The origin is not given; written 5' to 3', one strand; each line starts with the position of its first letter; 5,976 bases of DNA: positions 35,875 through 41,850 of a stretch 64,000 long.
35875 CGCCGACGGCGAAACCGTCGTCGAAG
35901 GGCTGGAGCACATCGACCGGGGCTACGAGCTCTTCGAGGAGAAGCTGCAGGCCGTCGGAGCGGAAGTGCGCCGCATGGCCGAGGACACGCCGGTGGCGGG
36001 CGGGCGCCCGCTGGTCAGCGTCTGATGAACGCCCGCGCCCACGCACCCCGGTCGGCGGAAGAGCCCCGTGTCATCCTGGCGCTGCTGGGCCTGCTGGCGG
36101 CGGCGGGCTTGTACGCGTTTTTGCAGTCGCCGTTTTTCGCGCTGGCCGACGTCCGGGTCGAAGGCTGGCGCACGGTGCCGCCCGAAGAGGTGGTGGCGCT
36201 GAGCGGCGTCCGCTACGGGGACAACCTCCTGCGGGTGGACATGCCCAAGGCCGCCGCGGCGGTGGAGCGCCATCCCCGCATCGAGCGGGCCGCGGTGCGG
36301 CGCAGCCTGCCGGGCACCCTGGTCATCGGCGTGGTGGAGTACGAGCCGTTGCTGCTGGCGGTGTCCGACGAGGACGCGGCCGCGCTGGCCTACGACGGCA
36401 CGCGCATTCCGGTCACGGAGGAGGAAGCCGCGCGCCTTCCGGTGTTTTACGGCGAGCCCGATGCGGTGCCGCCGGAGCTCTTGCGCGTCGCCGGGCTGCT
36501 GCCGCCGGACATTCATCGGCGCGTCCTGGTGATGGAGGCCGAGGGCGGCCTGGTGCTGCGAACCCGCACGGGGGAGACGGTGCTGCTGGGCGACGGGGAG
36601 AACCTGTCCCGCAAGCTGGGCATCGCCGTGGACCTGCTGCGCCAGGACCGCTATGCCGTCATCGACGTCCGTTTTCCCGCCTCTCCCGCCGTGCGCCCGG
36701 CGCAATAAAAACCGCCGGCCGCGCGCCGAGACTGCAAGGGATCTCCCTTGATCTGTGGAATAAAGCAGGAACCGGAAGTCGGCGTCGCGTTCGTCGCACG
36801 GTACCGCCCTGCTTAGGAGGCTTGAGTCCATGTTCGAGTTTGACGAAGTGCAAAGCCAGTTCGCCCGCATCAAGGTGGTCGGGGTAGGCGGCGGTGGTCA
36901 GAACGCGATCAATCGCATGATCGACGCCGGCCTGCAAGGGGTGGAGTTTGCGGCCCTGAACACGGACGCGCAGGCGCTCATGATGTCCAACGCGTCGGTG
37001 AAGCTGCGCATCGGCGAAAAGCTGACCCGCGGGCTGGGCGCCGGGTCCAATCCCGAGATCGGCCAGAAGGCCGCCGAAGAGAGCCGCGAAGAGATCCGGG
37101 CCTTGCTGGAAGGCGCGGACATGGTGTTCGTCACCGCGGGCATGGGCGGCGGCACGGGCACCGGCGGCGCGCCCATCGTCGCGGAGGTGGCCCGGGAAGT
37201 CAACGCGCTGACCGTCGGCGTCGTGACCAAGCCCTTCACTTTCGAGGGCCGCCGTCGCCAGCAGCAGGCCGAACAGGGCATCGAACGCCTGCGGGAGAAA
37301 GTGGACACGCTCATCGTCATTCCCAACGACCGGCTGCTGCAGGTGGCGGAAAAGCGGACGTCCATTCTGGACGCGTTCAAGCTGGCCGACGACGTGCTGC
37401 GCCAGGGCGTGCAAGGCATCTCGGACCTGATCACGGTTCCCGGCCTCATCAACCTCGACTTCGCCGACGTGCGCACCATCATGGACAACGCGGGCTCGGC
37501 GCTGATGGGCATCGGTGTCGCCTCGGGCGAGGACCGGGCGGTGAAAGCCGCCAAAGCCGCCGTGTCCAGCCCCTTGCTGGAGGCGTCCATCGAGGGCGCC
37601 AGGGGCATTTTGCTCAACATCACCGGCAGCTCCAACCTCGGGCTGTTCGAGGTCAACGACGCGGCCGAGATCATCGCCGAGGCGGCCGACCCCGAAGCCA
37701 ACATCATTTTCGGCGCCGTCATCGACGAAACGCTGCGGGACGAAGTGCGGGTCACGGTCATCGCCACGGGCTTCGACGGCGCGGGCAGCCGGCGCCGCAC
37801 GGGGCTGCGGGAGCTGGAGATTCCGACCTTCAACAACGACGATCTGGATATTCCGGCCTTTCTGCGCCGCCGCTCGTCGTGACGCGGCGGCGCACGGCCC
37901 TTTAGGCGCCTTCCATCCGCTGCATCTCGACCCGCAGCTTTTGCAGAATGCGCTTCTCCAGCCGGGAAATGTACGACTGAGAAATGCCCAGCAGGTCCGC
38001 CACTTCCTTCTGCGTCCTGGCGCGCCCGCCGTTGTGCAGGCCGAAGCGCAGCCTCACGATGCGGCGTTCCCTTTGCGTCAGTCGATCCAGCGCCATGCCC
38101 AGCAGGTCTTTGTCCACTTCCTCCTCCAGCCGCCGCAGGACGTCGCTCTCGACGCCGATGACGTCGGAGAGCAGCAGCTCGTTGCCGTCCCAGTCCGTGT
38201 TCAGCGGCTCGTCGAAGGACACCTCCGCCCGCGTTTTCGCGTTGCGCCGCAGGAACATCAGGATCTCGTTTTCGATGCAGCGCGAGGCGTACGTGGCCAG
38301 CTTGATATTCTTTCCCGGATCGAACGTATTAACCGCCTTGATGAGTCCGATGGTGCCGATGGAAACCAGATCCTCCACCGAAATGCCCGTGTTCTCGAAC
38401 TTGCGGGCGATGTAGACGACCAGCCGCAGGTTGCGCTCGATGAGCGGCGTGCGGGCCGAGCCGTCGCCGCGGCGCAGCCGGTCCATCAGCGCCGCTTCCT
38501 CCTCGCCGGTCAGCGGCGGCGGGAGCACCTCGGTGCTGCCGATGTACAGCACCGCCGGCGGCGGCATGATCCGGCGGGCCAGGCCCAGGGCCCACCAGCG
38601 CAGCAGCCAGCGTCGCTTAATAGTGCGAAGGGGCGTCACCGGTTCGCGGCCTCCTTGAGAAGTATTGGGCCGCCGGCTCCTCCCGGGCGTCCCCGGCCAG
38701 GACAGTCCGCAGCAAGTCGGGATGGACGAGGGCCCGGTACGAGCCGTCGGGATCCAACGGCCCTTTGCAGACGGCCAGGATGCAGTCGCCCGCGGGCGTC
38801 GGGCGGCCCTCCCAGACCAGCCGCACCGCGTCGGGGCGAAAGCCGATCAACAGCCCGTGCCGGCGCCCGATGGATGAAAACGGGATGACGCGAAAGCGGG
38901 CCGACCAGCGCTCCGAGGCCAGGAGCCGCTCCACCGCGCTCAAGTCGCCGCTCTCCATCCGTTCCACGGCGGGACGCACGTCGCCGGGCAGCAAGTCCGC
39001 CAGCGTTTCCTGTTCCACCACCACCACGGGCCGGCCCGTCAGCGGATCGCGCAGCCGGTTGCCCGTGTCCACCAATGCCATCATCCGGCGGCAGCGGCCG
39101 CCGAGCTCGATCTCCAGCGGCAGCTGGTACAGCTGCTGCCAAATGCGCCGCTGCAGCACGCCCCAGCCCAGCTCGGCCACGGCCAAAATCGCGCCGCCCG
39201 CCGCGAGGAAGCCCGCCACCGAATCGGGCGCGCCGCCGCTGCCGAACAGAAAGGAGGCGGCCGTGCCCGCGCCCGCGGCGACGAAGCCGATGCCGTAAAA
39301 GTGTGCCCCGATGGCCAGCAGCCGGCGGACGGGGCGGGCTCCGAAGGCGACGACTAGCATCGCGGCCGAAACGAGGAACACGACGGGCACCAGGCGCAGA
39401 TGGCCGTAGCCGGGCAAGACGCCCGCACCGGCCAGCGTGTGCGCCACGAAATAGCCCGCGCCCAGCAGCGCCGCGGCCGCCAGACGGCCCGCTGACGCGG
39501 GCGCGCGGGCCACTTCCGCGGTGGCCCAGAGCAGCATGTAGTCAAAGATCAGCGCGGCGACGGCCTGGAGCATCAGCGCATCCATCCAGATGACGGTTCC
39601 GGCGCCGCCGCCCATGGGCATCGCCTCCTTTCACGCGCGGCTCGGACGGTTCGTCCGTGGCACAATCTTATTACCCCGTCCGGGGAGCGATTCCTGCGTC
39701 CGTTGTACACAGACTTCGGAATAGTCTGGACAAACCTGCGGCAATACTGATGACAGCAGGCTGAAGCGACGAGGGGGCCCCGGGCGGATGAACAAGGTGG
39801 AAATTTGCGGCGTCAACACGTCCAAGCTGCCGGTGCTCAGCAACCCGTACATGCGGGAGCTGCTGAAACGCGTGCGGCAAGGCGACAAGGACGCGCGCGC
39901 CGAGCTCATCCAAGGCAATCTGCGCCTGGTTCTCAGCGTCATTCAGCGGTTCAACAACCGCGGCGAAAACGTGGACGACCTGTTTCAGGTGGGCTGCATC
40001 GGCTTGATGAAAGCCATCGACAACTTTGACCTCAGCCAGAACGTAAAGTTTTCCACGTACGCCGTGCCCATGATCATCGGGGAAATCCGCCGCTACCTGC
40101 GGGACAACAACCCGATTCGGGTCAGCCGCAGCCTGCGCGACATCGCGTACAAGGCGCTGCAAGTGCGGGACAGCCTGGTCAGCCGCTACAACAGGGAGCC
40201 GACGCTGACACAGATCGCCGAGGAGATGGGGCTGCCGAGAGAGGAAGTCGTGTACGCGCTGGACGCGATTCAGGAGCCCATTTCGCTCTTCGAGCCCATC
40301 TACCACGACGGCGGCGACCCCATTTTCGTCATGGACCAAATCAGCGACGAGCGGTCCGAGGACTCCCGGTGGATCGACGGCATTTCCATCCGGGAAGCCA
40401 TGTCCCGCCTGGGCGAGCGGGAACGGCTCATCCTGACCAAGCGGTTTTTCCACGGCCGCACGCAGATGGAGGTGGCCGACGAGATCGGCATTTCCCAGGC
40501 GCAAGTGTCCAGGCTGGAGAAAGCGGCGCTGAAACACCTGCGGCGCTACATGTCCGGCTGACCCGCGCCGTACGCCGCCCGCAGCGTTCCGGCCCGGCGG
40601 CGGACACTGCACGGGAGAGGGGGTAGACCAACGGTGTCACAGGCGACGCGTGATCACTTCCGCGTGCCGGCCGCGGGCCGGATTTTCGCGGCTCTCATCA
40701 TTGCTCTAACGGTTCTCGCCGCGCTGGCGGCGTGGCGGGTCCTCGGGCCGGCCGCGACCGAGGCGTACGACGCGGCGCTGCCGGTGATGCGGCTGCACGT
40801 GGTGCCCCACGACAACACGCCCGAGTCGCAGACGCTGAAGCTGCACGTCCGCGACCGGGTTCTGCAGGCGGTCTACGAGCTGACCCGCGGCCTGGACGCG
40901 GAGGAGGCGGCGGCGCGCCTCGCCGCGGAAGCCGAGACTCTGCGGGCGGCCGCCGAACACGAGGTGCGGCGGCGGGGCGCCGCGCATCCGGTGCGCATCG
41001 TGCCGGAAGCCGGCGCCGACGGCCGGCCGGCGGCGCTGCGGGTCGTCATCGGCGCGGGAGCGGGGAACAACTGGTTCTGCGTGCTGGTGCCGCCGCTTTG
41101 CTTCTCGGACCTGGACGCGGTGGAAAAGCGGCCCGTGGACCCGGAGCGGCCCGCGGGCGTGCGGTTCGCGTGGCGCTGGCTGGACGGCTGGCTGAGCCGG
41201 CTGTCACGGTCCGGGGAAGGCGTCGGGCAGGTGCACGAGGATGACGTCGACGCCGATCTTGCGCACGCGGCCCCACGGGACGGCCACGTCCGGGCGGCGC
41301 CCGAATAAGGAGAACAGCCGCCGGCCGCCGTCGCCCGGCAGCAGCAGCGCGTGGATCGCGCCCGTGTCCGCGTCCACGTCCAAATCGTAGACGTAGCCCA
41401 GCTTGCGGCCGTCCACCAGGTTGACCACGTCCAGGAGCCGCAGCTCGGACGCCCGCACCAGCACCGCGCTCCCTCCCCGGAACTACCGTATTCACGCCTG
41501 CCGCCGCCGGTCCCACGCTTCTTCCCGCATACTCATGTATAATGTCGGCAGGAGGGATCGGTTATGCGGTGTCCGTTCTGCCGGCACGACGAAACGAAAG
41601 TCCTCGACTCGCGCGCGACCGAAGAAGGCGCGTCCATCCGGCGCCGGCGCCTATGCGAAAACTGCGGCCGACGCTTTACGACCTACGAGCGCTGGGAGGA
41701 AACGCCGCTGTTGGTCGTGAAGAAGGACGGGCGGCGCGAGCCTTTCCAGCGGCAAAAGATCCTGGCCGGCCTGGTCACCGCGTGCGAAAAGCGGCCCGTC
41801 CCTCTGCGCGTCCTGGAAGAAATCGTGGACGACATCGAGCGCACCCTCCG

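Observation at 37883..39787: spoIIGA-sigE inverted: convergent with ftsZ and divergent from sigG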

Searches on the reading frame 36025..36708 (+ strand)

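Call 3: search_protein_families(library=ncbifam, proteins=[window:36025-36708:+])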
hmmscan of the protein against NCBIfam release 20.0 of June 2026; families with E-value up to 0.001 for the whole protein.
window:36025-36708:+ (227 aa): 1 family
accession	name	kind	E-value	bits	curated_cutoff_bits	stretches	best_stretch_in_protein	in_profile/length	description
NF004039.0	PRK05529.1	equivalog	5.1e-10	38.9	353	1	22-223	47-254/255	cell division protein FtsQ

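Call 4: search_protein_families(library=pfam, proteins=[window:36025-36708:+])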
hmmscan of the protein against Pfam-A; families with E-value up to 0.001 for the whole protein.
window:36025-36708:+ (227 aa): 2 families
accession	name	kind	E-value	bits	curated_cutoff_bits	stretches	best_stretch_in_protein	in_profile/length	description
PF08478.15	POTRA_1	-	2.2e-14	53.9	23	1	38-106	1-69/69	POTRA domain, FtsQ-type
PF03799.20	FtsQ_DivIB_C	-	3.6e-07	31.5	21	1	122-216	13-114/114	Cell division protein FtsQ/DivIB, C-terminal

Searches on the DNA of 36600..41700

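Call 69: search_rna_families(source=window, start=36600, end=41700, threshold=evalue, max_evalue=1)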
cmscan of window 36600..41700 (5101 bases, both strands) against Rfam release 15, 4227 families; matches with E-value up to 1: 0.
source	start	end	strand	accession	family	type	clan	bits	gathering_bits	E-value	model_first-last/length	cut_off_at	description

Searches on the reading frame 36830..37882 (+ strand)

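Call 3: search_protein_families(library=ncbifam, proteins=[window:36830-37882:+])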
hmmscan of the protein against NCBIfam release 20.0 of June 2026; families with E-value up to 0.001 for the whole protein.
window:36830-37882:+ (350 aa): 1 family
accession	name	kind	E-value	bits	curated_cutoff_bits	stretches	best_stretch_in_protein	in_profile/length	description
TIGR00065.1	ftsZ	equivalog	6.4e-135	450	295.2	1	7-318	11-327/353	cell division protein FtsZ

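Call 4: search_protein_families(library=pfam, proteins=[window:36830-37882:+])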
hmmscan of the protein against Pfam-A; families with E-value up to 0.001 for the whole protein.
window:36830-37882:+ (350 aa): 2 families
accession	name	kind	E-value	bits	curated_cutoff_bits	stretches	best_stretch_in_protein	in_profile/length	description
PF00091.31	Tubulin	-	2.9e-52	178.2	33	1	13-173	1-189/190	Tubulin/FtsZ family, GTPase domain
PF12327.13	FtsZ_C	-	5.1e-37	126.5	27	1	222-316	1-95/95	FtsZ family, C-terminal domain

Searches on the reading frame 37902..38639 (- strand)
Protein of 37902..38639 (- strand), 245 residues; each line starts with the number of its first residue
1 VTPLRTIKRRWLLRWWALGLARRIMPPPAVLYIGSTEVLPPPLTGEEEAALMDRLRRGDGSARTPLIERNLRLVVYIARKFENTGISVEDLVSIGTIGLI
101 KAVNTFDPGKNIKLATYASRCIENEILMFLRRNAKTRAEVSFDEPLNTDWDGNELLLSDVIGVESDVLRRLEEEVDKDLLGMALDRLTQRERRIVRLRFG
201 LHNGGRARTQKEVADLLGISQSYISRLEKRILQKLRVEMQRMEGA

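Call 3: search_protein_families(library=ncbifam, proteins=[window:37902-38639:-])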
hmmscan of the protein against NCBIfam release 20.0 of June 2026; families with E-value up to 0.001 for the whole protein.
window:37902-38639:- (245 aa): 59 families (the best 25 are shown)
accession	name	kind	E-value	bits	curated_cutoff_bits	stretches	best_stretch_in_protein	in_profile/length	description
TIGR02835.1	spore_sigmaE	equivalog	9e-115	382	348.6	1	14-243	5-234/234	RNA polymerase sporulation sigma factor SigE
NF006158.0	PRK08301.1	equivalog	5.7e-114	379.5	339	1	25-242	23-240/241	RNA polymerase sporulation sigma factor SigE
NF004471.0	PRK05803.1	subfamily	1.7e-76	256.5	252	1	30-242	20-231/235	RNA polymerase sporulation sigma factor SigK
TIGR02846.1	spore_sigmaK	equivalog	1.6e-72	243.8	298.65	1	31-238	18-225/227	RNA polymerase sporulation sigma factor SigK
NF004052.0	PRK05572.1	subfamily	6e-36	124.2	311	2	44-137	15-108/252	SigF/SigG family RNA polymerase sporulation sigma factor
NF006071.0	PRK08215.1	equivalog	1.2e-35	123.4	372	2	41-141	17-117/258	RNA polymerase sporulation sigma factor SigG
TIGR02980.1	SigBFG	subfamily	2.3e-34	119.1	234.35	2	61-134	3-76/227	SigB/SigF/SigG family RNA polymerase sigma factor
TIGR02850.1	spore_sigG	equivalog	5.3e-34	117.8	457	2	41-141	14-114/254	RNA polymerase sporulation sigma factor SigG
TIGR02885.1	spore_sigF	equivalog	6.1e-34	117.8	321.45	2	52-138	2-88/231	RNA polymerase sporulation sigma factor SigF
TIGR02937.1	sigma70-ECF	superfamily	1.2e-33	116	42.9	1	62-239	2-165/165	sigma-70 family RNA polymerase sigma factor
TIGR02394.1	rpoS_proteo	equivalog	1.7e-31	109.8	378.7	2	40-127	25-112/285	RNA polymerase sigma factor RpoS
TIGR02997.1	Sig70-cyanoRpoD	subfamily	4.1e-28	98.5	384.5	2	48-136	62-149/298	RNA polymerase sigma factor, RpoD/SigA family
NF006666.0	PRK09210.1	equivalog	4.3e-28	98.6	572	2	42-136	113-207/370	RNA polymerase sigma factor RpoD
NF005143.0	PRK06596.1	subfamily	1.8e-27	96.6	241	2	41-133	27-120/285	RNA polymerase factor sigma-32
TIGR02392.1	rpoH_proteo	equivalog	2.3e-27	96.3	323.1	2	41-133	14-107/270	RNA polymerase sigma factor RpoH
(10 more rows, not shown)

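Call 4: search_protein_families(library=pfam, proteins=[window:37902-38639:-])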
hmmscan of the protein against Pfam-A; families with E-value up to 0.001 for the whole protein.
window:37902-38639:- (245 aa): 4 families
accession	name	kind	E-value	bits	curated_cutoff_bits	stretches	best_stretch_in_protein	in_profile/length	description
PF04542.20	Sigma70_r2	-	4.4e-20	71.7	24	1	66-135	1-70/71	Sigma-70 region 2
PF04545.22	Sigma70_r4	-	1e-16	60.6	24.1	1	183-236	1-49/50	Sigma-70, region 4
PF01381.28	HTH_3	-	3.2e-06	27.5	23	1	209-229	11-31/55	Helix-turn-helix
PF13560.12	HTH_31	-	0.00026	21.7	27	1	193-229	13-36/64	Helix-turn-helix domain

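Call 10: find_related_loci(query=window:37902-38639:-, collection=genome_contigs, flank=4000)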
Query window:37902-38639:- (245 aa) in genome_contigs; peptide patterns used: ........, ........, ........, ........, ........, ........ (x = any residue, [..] = any of these).
600 stretches matched a pattern (row limit reached: there are more); 556 encode a relative of the query (tblastn E <= 1e-3); the best 80 are kept; 80 distinct loci.
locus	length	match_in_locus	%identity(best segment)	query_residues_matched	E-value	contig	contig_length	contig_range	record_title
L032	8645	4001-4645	76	28-243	2e-107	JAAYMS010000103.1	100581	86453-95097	MAG: Bacillota bacterium isolate AS20ysBPTH_44 43740_AS20, whole genome shotgun sequence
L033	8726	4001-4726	69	2-245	1e-105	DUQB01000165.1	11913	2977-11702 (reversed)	MAG TPA_asm: Bacillota bacterium isolate AS08sgBPME_369 213468_AS08, whole genome shotgun sequence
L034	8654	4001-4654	77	27-245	8e-106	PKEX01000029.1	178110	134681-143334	MAG: Clostridia bacterium isolate RSA5 c_000000000017, whole genome shotgun sequence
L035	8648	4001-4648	76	27-243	6e-105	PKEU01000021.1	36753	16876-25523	MAG: bacterium isolate RSA8 c_000000000227, whole genome shotgun sequence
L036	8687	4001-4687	69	13-242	9e-105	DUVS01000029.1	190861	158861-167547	MAG TPA_asm: Bacillota bacterium isolate AS08sgBPME_46 204755_AS08, whole genome shotgun sequence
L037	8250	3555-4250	70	9-242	1e-103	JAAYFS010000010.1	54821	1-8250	MAG: Bacillota bacterium isolate AS09scLD_10 51426_AS09, whole genome shotgun sequence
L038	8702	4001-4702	69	10-243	5e-104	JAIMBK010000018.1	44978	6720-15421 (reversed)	MAG: Armatimonadota bacterium isolate HOT.MB2.58 Contig18, whole genome shotgun sequence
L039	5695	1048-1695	73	27-243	2e-103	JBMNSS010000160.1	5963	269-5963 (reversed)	MAG: Limnochordia bacterium isolate SBF912SR2HQ0054 scaffold_60555_c1, whole genome shotgun sequence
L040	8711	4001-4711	67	7-242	7e-102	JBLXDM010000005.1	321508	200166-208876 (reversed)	MAG: Natronincolaceae bacterium isolate ES20-08 S20maxbin_out.024RE.5K@5, whole genome shotgun sequence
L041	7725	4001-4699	69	11-243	9e-102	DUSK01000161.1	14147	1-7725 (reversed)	MAG TPA_asm: Syntrophaceticus sp. isolate AS04akNAM_129 68298_AS04, whole genome shotgun sequence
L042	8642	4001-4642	73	25-243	6e-102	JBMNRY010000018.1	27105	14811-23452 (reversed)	MAG: Limnochordia bacterium isolate SBF912SR1HQ0030 scaffold_4883_c1, whole genome shotgun sequence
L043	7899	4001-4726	66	2-243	6e-102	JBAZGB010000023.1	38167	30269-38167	MAG: Eubacteriales bacterium isolate SO_2017_LW3_34 NODE_2523_length_38167_cov_1.406257_LW162_2017, whole genome shotgun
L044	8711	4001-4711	66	7-242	2e-101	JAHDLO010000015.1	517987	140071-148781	MAG: Clostridiaceae bacterium isolate M1-B18 k141_71696, whole genome shotgun sequence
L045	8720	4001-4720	66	10-243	4e-101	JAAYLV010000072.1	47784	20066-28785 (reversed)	MAG: Bacillota bacterium isolate AS20ysBPTH_116 43387_AS20, whole genome shotgun sequence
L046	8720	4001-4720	67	13-242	1e-99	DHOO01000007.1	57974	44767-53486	MAG TPA_asm: Firmicutes bacterium UBA5388 UBA5388_contig_7814, whole genome shotgun sequence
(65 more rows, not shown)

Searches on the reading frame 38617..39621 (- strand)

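Call 3: search_protein_families(library=ncbifam, proteins=[window:38617-39621:-])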
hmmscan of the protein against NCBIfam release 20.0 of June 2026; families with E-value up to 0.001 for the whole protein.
window:38617-39621:- (334 aa): 1 family
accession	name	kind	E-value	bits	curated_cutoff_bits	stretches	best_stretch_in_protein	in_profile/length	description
TIGR02854.1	spore_II_GA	equivalog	4.8e-49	167.3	209.55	1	10-303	2-292/293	sigma-E processing peptidase SpoIIGA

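Call 4: search_protein_families(library=pfam, proteins=[window:38617-39621:-])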
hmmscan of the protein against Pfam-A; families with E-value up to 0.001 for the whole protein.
window:38617-39621:- (334 aa): 1 family
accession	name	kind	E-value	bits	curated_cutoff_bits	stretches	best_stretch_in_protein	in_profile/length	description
PF03419.18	Peptidase_U4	-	4.3e-64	217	28.4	1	22-303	10-284/284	Sporulation factor SpoIIGA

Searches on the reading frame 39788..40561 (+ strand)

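Call 3: search_protein_families(library=ncbifam, proteins=[window:39788-40561:+])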
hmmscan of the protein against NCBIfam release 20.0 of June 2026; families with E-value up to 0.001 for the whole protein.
window:39788-40561:+ (257 aa): 72 families (the best 25 are shown)
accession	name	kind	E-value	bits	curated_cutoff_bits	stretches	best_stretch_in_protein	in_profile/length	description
TIGR02850.1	spore_sigG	equivalog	2.6e-149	495.7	457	1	2-255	1-254/254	RNA polymerase sporulation sigma factor SigG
NF006071.0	PRK08215.1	equivalog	7.5e-145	481.3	372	1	1-255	3-257/258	RNA polymerase sporulation sigma factor SigG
NF004052.0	PRK05572.1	subfamily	1e-94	316.8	311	1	16-256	13-251/252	SigF/SigG family RNA polymerase sporulation sigma factor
TIGR02885.1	spore_sigF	equivalog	2.9e-94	315.2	321.45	1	25-255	1-231/231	RNA polymerase sporulation sigma factor SigF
TIGR02980.1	SigBFG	subfamily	1.2e-81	273.8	234.35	1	34-255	2-226/227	SigB/SigF/SigG family RNA polymerase sigma factor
NF005514.0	PRK07122.1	subfamily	3.6e-44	150.9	372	1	35-255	40-263/264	RNA polymerase sigma factor SigF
NF005644.0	PRK07408.1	subfamily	6.8e-43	147.1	261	1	24-256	15-254/258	RNA polymerase sigma factor SigF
NF004471.0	PRK05803.1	subfamily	1.2e-36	126.1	252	2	18-118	33-133/235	RNA polymerase sporulation sigma factor SigK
TIGR02937.1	sigma70-ECF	superfamily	1.2e-36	125.9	42.9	1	35-255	1-165/165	sigma-70 family RNA polymerase sigma factor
TIGR02941.1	Sigma_B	equivalog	3.3e-36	125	315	1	33-253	27-251/255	RNA polymerase sigma factor SigB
NF006158.0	PRK08301.1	equivalog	1.8e-35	122.6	339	2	10-116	34-140/241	RNA polymerase sporulation sigma factor SigE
NF006666.0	PRK09210.1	equivalog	4.8e-35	121.5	572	1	12-253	109-358/370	RNA polymerase sigma factor RpoD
TIGR02835.1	spore_sigmaE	equivalog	6.9e-35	120.6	348.6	2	13-116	30-133/234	RNA polymerase sporulation sigma factor SigE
TIGR02393.1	RpoD_Cterm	equivalog_domain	3.6e-34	118.4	354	1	36-253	1-226/238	RNA polymerase sigma factor RpoD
TIGR02846.1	spore_sigmaK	equivalog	1.6e-33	116.2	298.65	2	17-118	30-131/227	RNA polymerase sporulation sigma factor SigK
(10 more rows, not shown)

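Call 4: search_protein_families(library=pfam, proteins=[window:39788-40561:+])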
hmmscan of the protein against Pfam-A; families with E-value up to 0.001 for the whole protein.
window:39788-40561:+ (257 aa): 8 families
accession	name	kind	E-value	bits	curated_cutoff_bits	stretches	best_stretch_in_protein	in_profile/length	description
PF04542.20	Sigma70_r2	-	6.7e-20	71.1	24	1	40-108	1-69/71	Sigma-70 region 2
PF04545.22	Sigma70_r4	-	3.5e-19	68.5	24.1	1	204-252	1-49/50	Sigma-70, region 4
PF04539.22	Sigma70_r3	-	1.8e-10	41.2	25.3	1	122-171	5-54/78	Sigma-70 region 3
PF08281.18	Sigma70_r4_2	-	2.1e-07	30.9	25.7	1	200-251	3-54/54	Sigma-70, region 4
PF13518.12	HTH_28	-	0.00011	22.7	25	0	218-245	7-34/52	Helix-turn-helix domain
PF01381.28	HTH_3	-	0.00012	22.4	23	0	223-245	9-31/55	Helix-turn-helix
PF16509.11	KORA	-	0.00021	21.9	26.7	0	201-249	9-56/84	TrfB plasmid transcriptional repressor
PF12802.13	MarR_2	-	0.00053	20.5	27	0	222-243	19-40/61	MarR family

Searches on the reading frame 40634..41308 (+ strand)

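Call 3: search_protein_families(library=ncbifam, proteins=[window:40634-41308:+])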
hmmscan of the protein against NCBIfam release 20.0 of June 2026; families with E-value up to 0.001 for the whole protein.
window:40634-41308:+ (224 aa): 1 family
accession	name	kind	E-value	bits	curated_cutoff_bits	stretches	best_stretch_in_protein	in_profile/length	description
TIGR02837.1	spore_II_R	equivalog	2.6e-23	82.4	151.9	1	17-161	3-162/168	stage II sporulation protein R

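Call 4: search_protein_families(library=pfam, proteins=[window:40634-41308:+])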
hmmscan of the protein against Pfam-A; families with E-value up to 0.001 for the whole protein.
window:40634-41308:+ (224 aa): 1 family
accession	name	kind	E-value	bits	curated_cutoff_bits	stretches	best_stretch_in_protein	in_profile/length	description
PF09551.15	Spore_II_R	-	1.5e-21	77.7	25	2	51-122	4-76/128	Stage II sporulation protein R (spore_II_R)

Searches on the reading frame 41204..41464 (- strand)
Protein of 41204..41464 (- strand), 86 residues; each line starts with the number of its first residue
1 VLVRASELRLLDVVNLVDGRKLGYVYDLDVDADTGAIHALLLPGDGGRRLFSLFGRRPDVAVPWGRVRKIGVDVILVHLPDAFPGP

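Call 3: search_protein_families(library=ncbifam, proteins=[window:41204-41464:-])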
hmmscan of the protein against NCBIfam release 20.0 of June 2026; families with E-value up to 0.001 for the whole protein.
window:41204-41464:- (86 aa): 1 family
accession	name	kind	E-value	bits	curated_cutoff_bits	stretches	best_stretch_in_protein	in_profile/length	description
TIGR02888.1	spore_YlmC_YmxH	subfamily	8.1e-21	74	44.2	1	4-78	1-75/76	YlmC/YmxH family sporulation protein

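Call 4: search_protein_families(library=pfam, proteins=[window:41204-41464:-])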
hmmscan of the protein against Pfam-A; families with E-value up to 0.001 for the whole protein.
window:41204-41464:- (86 aa): 1 family
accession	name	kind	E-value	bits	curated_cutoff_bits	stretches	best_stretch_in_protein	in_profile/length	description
PF05239.21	PRC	-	8.8e-11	42.1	21.2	1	3-79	4-73/78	PRC-barrel domain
